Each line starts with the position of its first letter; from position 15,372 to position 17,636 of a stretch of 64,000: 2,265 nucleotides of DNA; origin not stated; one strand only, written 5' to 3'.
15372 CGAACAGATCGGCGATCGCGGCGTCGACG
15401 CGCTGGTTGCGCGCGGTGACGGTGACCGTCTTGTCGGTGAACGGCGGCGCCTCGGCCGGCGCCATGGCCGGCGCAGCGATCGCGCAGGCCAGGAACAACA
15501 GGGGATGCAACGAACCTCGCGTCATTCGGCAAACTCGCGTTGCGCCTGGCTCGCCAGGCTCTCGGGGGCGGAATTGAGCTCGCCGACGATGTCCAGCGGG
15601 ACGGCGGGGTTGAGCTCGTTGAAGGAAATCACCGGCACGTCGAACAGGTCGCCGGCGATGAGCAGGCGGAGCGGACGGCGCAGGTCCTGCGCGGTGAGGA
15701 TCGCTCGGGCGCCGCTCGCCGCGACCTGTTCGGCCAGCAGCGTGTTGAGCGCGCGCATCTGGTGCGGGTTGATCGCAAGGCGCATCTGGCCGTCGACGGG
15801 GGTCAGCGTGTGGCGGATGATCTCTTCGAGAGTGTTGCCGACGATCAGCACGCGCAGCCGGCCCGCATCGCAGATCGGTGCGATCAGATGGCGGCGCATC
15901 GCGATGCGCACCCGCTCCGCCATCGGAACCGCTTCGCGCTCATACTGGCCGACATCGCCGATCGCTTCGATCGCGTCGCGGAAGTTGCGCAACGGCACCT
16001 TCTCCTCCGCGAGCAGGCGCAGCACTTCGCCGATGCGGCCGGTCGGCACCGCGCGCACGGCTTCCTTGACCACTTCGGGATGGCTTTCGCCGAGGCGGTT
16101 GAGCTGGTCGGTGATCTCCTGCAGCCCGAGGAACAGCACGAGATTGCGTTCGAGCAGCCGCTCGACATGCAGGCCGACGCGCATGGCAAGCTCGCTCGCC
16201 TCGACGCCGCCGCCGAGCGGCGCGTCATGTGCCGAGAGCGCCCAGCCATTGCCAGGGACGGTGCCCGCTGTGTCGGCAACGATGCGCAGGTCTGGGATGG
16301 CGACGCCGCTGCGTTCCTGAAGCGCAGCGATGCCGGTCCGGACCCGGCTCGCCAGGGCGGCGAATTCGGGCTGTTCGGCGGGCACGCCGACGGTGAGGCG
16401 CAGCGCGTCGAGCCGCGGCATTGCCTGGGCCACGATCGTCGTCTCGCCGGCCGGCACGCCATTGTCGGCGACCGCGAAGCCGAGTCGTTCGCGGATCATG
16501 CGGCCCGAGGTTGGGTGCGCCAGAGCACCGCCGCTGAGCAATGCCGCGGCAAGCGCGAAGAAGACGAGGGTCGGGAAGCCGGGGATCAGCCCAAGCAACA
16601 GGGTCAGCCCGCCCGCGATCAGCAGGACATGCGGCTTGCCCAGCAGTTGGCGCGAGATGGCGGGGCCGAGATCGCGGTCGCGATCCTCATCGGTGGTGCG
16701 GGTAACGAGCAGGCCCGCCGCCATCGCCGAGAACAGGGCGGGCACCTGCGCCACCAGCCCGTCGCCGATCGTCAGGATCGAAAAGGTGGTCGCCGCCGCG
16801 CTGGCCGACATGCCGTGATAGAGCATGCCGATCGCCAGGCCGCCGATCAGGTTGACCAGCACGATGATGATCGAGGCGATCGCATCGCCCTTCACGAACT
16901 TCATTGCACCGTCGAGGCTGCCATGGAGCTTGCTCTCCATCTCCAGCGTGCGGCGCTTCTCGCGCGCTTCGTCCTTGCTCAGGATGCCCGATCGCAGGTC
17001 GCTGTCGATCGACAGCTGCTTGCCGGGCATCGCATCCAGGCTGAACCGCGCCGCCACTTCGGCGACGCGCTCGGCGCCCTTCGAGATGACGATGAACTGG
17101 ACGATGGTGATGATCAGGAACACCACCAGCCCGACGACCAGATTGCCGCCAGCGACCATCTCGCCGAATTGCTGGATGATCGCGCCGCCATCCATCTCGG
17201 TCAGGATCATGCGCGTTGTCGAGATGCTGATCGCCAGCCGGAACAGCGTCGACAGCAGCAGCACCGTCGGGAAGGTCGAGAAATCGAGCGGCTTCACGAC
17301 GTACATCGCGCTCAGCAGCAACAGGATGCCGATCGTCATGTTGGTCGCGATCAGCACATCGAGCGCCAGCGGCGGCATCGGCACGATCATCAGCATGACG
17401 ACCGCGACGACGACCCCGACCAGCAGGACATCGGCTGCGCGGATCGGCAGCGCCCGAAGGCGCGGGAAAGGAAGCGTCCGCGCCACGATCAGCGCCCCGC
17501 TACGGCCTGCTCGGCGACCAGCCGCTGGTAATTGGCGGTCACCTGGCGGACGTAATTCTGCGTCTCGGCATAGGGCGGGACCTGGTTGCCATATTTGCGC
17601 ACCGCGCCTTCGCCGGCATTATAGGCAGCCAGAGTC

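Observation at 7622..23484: Complete injectisome with an unusual gene order and no recognisable gatekeeper, tip or translocon genes in the window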

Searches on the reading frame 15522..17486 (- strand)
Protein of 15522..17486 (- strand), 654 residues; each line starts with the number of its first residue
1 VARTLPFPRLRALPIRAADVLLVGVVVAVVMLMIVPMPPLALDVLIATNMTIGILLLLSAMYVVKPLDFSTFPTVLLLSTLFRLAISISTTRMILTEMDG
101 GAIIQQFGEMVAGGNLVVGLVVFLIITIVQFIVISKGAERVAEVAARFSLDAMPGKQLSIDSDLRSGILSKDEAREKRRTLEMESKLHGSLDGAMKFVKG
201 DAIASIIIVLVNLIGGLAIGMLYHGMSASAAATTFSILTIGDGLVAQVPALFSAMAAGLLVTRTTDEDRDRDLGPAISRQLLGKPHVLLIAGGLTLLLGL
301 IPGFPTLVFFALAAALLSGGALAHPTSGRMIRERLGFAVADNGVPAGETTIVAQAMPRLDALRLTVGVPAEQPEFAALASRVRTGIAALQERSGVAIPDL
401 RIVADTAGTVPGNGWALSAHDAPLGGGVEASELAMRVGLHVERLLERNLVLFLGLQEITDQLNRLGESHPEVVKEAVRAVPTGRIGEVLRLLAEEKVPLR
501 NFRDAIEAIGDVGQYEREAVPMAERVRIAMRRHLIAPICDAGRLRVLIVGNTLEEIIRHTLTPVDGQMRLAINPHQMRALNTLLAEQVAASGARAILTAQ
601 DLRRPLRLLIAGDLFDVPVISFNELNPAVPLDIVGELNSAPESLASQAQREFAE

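Call 4: search_protein_families(library=pfam, proteins=[window:15522-17486:-], max_evalue=0.01)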
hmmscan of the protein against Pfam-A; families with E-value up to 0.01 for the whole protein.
window:15522-17486:- (654 aa): 1 family
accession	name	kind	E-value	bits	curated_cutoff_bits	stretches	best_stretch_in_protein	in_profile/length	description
PF00771.25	FHIPEP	-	1.8e-168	562.5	29.1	2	29-405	1-380/657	FHIPEP family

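Call 8: find_homologous_proteins(query=window:15522-17486:-, max_evalue=1e-20)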
Query window:15522-17486:- (654 aa): 7997 proteins with E <= 1e-20 among 8000 candidates; the best 120 are listed.
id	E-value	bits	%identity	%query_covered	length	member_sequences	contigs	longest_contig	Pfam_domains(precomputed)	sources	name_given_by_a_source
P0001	0.0e+0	1329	97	100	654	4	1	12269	PF00771.26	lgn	-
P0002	0.0e+0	1222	89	100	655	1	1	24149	PF00771.26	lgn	-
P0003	0.0e+0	1179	86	100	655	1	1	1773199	PF00771.26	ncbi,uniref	ncbi:FHIPEP family type III secretion protein [Sphingomonas sp. DT-204]|uniref:FHIPEP family type II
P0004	0.0e+0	1176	86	100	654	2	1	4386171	PF00771.26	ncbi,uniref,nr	ncbi:flagellar biosynthesis protein FlhA [Sphingomonas cannabina]|uniref:flagellar biosynthesis prot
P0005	0.0e+0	1158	85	100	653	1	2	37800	PF00771.26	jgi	jgi:type III secretion protein V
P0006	0.0e+0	1155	85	100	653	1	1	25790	PF00771.26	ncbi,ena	-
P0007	0.0e+0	1146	83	100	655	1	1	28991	PF00771.26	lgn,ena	-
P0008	0.0e+0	1141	82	100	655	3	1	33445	PF00771.26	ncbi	-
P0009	0.0e+0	1141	84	100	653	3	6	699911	PF00771.26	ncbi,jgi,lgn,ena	jgi:type III secretion protein V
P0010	0.0e+0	1140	82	100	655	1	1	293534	PF00771.26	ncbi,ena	-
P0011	0.0e+0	1138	84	100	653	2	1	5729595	PF00771.26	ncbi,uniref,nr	ncbi:flagellar biosynthesis protein FlhA [Sphingosinicella sp. BN140058]|uniref:flagellar biosynthes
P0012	0.0e+0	1137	82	100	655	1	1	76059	PF00771.26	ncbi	-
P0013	0.0e+0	1137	81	100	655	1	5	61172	PF00771.26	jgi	jgi:type III secretion protein V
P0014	0.0e+0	1133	84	100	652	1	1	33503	PF00771.26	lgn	-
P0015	0.0e+0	1133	84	100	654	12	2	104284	PF00771.26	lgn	-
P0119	6.7e-244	829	63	98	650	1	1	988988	PF00771.26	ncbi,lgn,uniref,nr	ncbi:type III secretion protein V [Sphingomonas guangdongensis]|uniref:Type III secretion protein V 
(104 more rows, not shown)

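Call 15: search_dna_similar(query=window:15522-17486:-, collection=plasmids, mode=protein, max_rows=60, max_evalue=1e-30)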
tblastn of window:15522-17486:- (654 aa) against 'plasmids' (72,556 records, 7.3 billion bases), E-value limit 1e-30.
Records with a match: 674; places in all: 828; records where one place covers at least 80% of the query: 0.
Best place of each record, by identity: 60-80% 17; <60% 657.
By first word of the organism name: Ralstonia 136; Shigella 102; Yersinia 93; Rhizobium 50; Sinorhizobium 28; Escherichia 27; Azospirillum 23; Aeromonas 21; Bradyrhizobium 18; Pantoea 14; and 60 more.
By predicted mobility (MOB-suite, as given by PLSDB): mobilizable 279; non-mobilizable 238; conjugative 157.
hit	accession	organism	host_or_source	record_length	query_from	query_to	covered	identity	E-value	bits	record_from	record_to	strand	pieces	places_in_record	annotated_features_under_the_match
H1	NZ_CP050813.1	Yokenella regensburgei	sewage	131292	43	287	37%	60.8%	5e-65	240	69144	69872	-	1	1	EscV/YscV/HrcV family type III secretion system export apparatus ...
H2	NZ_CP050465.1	Vibrio campbellii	single cell,seawater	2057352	43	402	55%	41.0%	5e-48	189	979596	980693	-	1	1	none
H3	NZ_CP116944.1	Providencia alcalifaciens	Homo sapiens,rectal swab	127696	43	287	37%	60.0%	7e-59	222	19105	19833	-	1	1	EscV/YscV/HrcV family type III secretion system export apparatus ...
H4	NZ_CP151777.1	Providencia alcalifaciens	Homo sapiens,stool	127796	43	287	37%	60.0%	7e-59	222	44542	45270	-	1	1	EscV/YscV/HrcV family type III secretion system export apparatus ...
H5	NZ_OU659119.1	Providencia alcalifaciens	Canis lupus familiaris,intestine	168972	43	287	37%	59.6%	2e-58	221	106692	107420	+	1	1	EscV/YscV/HrcV family type III secretion system export apparatus ...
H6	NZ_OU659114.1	Providencia alcalifaciens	Canis lupus familiaris,intestine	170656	43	287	37%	59.6%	2e-58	221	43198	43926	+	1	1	EscV/YscV/HrcV family type III secretion system export apparatus ...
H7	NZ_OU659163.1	Providencia alcalifaciens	Canis lupus familiaris,intestine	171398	43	287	37%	59.6%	2e-58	221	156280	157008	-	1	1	EscV/YscV/HrcV family type III secretion system export apparatus ...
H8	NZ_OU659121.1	Providencia alcalifaciens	Canis lupus familiaris,intestine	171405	43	287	37%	59.6%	2e-58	221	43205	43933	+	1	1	EscV/YscV/HrcV family type III secretion system export apparatus ...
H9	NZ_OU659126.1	Providencia alcalifaciens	Canis lupus familiaris,intestine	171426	43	287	37%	59.6%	2e-58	221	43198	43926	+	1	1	EscV/YscV/HrcV family type III secretion system export apparatus ...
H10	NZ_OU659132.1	Providencia alcalifaciens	Canis lupus familiaris,intestine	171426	43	287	37%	59.6%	2e-58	221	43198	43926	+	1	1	EscV/YscV/HrcV family type III secretion system export apparatus ...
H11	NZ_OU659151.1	Providencia alcalifaciens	Canis lupus familiaris,intestine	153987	43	287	37%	59.6%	2e-58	221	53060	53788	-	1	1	EscV/YscV/HrcV family type III secretion system export apparatus ...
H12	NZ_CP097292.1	Providencia sp. PROV188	cell culture,hospital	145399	43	287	37%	59.6%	2e-58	220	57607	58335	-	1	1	EscV/YscV/HrcV family type III secretion system export apparatus ...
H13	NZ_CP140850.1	Rhizobium johnstonii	Trifolium pratense,whole organism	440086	43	281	37%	61.1%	5e-58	219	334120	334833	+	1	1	sctV: type III secretion system export apparatus subunit SctV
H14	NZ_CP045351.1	Vibrio aquimaris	pure culture,Non-filtered water from ...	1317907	43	286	37%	59.8%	9e-56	213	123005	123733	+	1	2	none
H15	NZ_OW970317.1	Pantoea agglomerans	Olive knot caused by Pseudomonas ...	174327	43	285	37%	60.0%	8e-61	228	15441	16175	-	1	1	sctV: type III secretion system export apparatus subunit SctV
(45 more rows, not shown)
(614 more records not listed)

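Call 18: find_encoding_contigs(protein=P0119, flank=10000, max_places=2)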
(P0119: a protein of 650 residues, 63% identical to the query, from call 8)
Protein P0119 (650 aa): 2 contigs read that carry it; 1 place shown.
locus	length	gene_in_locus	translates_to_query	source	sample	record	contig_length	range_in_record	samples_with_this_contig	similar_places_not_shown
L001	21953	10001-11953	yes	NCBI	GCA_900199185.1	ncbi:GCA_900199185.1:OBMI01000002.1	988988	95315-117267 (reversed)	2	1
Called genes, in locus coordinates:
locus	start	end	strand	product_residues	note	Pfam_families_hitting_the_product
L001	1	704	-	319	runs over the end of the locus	PF26363:Phospholipase-like, PF01764:Lipase_3 (faint)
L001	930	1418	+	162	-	PF00903:Glyoxalase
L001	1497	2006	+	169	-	-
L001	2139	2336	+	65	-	-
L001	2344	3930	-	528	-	-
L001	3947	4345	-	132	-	PF00196:GerE (weak)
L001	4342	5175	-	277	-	PF01311:Bac_export_1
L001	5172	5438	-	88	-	PF01313:Bac_export_3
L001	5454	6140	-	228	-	PF00813:FliP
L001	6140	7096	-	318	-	PF01052:FliMN_C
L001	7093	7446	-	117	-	PF04347:FliO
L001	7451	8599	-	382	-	PF01312:Bac_export_2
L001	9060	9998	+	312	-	PF01464:SLT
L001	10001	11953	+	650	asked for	PF00771:FHIPEP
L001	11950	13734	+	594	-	PF03958:Secretin_N, PF00263:Secretin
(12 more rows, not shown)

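Call 19: find_encoding_contigs(protein=P0011, flank=10000, max_places=2)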
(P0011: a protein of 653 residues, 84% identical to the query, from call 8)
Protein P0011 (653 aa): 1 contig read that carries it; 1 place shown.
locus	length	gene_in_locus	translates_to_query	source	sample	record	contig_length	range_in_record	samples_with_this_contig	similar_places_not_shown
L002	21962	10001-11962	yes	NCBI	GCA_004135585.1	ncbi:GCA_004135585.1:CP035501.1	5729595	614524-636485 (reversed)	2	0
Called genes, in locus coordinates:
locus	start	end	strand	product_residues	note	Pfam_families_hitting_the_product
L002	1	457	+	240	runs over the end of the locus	PF08867:FRG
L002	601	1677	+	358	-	PF01545:Cation_efflux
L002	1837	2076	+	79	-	-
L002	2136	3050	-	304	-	PF20388:DUF6683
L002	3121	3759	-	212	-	-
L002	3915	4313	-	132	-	PF00196:GerE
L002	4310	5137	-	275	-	PF01311:Bac_export_1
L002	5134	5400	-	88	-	PF01313:Bac_export_3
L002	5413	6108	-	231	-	PF00813:FliP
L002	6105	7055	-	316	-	PF01052:FliMN_C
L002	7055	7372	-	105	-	PF04347:FliO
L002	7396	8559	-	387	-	PF01312:Bac_export_2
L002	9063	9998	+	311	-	PF01464:SLT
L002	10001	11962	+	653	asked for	PF00771:FHIPEP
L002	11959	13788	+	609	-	PF03958:Secretin_N, PF00263:Secretin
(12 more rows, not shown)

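Call 22: find_related_loci(query=A1, collection=genome_contigs, flank=10000)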
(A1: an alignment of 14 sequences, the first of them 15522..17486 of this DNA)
Query A1 (654 aa) in genome_contigs; peptide patterns used: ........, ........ (x = any residue, [..] = any of these).
600 stretches matched a pattern (row limit reached: there are more); 594 encode a relative of the query (tblastn E <= 1e-3); the best 80 are kept; 80 distinct loci.
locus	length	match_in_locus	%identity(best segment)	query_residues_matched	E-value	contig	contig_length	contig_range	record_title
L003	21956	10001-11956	85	1-653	0e+0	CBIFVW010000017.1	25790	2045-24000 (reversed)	MAG TPA_asm: uncultured Sphingomonas sp. isolate ERR14720262_binner23_Refined_8 genome assembly, contig: ERZ27336807.116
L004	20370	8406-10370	82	1-654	0e+0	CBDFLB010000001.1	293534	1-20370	MAG: Sphingomonas sp. isolate ac9ca599-7ba6-4a44-a109-306d1beaa3fe genome assembly, contig: contig_1, whole genome shotg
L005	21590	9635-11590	84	1-653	0e+0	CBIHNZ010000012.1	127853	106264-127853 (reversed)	MAG TPA_asm: uncultured Sphingomonas sp. isolate SRR18156207_binner13_Refined_16 genome assembly, contig: ERZ27336867.11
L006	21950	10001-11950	84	3-653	0e+0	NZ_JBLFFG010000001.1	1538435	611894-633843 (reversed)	Sphingomonas sp. DT-207 NODE_1_length_1538435_cov_419.981691, whole genome shotgun sequence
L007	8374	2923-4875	84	3-653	0e+0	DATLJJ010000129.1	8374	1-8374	MAG TPA_asm: Sphingomonas sp. isolate SMAG_U13693 k141_10794, whole genome shotgun sequence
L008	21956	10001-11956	81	1-653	0e+0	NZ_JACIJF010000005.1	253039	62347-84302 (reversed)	Sphingomonas xinjiangensis strain DSM 26736 Ga0373338_05, whole genome shotgun sequence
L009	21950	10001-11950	81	1-651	0e+0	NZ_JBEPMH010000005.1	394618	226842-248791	Sphingomonas trueperi strain 1770 Ga0438589_05, whole genome shotgun sequence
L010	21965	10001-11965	81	1-654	0e+0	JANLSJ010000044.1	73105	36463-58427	MAG: Sphingomonas sp. isolate OTE_25_metabat_385 OTE_25_k141_2517428, whole genome shotgun sequence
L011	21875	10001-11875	65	30-654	0e+0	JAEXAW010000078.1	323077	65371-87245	MAG: Proteobacteria bacterium isolate OH_SFB_44 k127_1253741, whole genome shotgun sequence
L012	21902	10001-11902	62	15-647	0e+0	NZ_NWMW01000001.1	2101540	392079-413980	Sphingomonas spermidinifaciens strain 9NM-10 contig1, whole genome shotgun sequence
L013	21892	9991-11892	61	15-647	0e+0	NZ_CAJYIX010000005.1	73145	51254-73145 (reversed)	MAG: uncultured Sphingomonas sp. isolate S1C5480_SP242, whole genome shotgun sequence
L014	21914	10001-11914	58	15-651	0e+0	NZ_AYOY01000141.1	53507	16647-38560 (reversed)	Sphingobium sp. C100 contig28, whole genome shotgun sequence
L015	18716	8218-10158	60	9-654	0e+0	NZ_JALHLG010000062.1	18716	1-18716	Novosphingobium beihaiensis strain B2638 contig62, whole genome shotgun sequence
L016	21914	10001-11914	59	15-651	0e+0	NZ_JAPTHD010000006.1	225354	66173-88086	Sphingobium naphthae strain MO2-4 6, whole genome shotgun sequence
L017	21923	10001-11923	60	6-641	0e+0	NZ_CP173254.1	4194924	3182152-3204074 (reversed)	Sphingomonas sp. MMS12-HWE2-04 chromosome, complete genome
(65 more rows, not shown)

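Call 99: find_encoding_contigs(protein=P0002, flank=10000, max_places=1)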
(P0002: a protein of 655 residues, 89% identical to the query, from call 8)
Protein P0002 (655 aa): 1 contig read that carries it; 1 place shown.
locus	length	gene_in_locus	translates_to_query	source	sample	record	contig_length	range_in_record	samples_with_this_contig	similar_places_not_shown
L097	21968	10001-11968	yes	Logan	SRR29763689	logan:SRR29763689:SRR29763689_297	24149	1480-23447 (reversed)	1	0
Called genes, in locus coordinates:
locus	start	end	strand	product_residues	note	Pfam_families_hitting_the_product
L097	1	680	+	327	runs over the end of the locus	PF00389:2-Hacid_dh, PF02826:2-Hacid_dh_C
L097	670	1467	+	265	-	PF13671:AAA_33 (weak)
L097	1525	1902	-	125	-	PF07883:Cupin_2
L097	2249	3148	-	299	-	PF20388:DUF6683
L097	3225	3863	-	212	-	-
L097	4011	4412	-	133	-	PF00196:GerE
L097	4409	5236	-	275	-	PF01311:Bac_export_1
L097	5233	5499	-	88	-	PF01313:Bac_export_3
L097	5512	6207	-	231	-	PF00813:FliP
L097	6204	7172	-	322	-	PF01052:FliMN_C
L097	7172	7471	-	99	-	PF04347:FliO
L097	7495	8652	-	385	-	PF01312:Bac_export_2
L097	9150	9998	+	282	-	PF01464:SLT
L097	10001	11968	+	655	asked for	PF00771:FHIPEP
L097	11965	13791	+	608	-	PF03958:Secretin_N, PF00263:Secretin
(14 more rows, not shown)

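Call 100: find_encoding_contigs(protein=P0001, flank=10000, max_places=1)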
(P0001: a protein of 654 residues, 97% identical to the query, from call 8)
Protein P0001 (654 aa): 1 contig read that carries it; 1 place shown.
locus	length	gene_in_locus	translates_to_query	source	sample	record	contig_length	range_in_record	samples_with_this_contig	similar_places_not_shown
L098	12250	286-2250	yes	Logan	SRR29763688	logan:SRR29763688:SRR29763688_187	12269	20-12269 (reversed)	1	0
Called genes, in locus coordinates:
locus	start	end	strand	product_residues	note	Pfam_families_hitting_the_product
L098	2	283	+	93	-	?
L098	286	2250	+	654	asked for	PF00771:FHIPEP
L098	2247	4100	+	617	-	PF03958:Secretin_N, PF00263:Secretin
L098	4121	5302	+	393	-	PF16697:Yop-YscD_cpl (weak), PF23893:Y4YQ_C (weak)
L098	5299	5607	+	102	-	-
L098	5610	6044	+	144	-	PF09392:T3SS_needle_F (weak)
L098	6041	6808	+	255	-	PF01514:YscJ_FliF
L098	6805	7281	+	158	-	-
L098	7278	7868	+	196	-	PF06635:T3SS_SCTL, PF02108:FliH (faint)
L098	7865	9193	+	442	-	PF00006:ATP-synt_ab, PF18269:T3SS_ATPase_C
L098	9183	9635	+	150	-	-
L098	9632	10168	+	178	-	-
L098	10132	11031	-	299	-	PF07481:DUF1521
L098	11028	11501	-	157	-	-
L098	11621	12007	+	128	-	-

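Call 120: search_protein_representatives(protein=window:15522-17486:-)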
Query: 654 residues. Proteins with E-value up to 0.001 (for the whole library): 8098; up to 1e-10: 5040; up to 1e-30: 2264. The best 150 are listed.
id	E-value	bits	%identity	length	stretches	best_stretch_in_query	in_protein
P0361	3.9e-208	709.5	56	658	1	1-653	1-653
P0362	2.2e-184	631.1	54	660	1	13-642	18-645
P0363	4.3e-168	577.3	52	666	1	16-638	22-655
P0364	4.1e-154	531.1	45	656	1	16-639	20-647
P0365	1.7e-151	522.5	45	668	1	16-650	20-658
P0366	2.9e-147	508.5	48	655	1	19-638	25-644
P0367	3.2e-144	498.5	52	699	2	17-333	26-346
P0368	8.9e-140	483.7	44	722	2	17-461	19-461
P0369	4.7e-138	478.1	47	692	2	8-427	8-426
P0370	1.3e-136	473.3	46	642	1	16-631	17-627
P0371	2.9e-135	468.9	45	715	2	16-405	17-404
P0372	8.4e-132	457.4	50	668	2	17-327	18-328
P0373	1.1e-131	457.1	54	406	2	16-255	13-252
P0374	3.3e-130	452.2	44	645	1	4-634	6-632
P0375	2.1e-129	449.5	48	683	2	18-319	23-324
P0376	2.4e-129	449.3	40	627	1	25-638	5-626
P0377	3.5e-129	448.8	49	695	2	19-317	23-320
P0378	7.4e-129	447.7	43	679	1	18-631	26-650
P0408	3.6e-116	405.8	39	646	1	16-637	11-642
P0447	3.0e-110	386.2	44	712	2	21-323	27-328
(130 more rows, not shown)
